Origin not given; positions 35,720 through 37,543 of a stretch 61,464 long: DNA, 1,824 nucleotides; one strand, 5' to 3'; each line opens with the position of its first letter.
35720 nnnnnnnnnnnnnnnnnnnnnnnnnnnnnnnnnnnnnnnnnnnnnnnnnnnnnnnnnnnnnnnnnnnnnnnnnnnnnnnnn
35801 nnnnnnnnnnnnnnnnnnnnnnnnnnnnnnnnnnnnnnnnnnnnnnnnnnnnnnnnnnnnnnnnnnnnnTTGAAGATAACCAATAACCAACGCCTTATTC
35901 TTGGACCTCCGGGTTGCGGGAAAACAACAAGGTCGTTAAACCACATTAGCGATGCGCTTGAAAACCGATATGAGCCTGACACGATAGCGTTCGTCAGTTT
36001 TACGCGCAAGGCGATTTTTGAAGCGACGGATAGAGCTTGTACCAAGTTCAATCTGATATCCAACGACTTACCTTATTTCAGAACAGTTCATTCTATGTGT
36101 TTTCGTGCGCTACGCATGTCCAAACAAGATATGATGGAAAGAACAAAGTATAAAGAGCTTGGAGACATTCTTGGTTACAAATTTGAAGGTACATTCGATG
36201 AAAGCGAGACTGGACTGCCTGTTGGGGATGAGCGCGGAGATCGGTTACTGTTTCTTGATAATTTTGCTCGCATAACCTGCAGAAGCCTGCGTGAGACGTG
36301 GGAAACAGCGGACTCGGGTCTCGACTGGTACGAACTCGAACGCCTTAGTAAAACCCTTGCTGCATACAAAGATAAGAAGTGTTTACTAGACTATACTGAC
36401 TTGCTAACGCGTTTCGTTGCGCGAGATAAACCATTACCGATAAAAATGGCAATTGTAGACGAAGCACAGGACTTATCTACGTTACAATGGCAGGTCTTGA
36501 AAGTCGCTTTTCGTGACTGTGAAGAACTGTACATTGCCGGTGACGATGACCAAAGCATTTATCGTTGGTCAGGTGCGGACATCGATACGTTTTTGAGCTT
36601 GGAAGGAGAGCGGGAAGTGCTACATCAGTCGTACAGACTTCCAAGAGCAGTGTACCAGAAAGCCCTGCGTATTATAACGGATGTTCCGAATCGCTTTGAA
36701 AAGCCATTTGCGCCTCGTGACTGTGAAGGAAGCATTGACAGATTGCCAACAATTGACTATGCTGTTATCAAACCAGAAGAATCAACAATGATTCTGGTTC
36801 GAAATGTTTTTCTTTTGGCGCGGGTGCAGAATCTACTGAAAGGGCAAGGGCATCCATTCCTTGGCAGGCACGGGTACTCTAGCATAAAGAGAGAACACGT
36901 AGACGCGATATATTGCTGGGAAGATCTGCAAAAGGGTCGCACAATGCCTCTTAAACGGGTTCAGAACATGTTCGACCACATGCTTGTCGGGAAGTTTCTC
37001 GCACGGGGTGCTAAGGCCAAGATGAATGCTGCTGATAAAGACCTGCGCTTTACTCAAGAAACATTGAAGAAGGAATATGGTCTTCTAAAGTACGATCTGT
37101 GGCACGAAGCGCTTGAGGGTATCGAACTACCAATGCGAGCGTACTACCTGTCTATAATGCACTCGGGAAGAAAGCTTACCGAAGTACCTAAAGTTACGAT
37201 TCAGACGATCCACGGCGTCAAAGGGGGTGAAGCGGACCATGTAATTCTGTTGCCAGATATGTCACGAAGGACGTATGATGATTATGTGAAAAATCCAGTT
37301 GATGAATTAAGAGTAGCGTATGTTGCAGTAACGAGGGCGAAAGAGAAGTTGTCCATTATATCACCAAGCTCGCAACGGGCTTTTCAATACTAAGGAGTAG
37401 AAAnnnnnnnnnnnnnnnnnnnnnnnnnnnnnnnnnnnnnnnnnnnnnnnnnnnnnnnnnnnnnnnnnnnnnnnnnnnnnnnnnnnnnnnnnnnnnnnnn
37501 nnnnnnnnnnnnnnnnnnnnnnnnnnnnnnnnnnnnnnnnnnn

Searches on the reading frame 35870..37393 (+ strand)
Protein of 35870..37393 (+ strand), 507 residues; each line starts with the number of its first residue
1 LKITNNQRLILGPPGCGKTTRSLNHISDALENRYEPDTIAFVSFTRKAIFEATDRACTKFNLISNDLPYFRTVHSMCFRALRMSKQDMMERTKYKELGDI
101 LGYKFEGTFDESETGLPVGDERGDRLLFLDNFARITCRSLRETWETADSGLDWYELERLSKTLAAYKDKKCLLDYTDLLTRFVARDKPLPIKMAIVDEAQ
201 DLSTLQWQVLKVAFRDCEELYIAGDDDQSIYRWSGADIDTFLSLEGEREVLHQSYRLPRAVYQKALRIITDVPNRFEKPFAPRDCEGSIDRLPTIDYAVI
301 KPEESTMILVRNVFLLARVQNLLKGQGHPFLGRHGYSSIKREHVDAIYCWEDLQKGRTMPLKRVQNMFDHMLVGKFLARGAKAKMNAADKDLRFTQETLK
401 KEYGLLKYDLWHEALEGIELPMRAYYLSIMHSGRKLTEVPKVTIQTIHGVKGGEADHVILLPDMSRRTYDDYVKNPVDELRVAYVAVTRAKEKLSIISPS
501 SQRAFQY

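Call 39: search_protein_families(library=pfam, proteins=[window:35870-37393:+], max_evalue=0.001)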
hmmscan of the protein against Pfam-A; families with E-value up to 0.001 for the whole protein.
window:35870-37393:+ (507 aa): 5 families
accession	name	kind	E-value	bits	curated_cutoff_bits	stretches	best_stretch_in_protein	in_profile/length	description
PF00580.27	UvrD-helicase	-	1.6e-28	100.6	23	1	4-245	12-267/271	UvrD/REP helicase N-terminal domain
PF13245.12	AAA_19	-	5e-16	59.5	25.1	1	4-232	10-132/134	AAA domain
PF13361.12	UvrD_C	-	2.1e-09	37.7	25.6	1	435-498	281-347/350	UvrD-like helicase C-terminal domain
PF01443.25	Viral_helicase1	-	3.7e-08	33.9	21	0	441-497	176-227/228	Viral superfamily 1 RNA helicase core domain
PF13538.12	UvrD_C_2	-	1.5e-07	31.6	27.4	1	442-497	2-52/52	UvrD-like helicase C-terminal domain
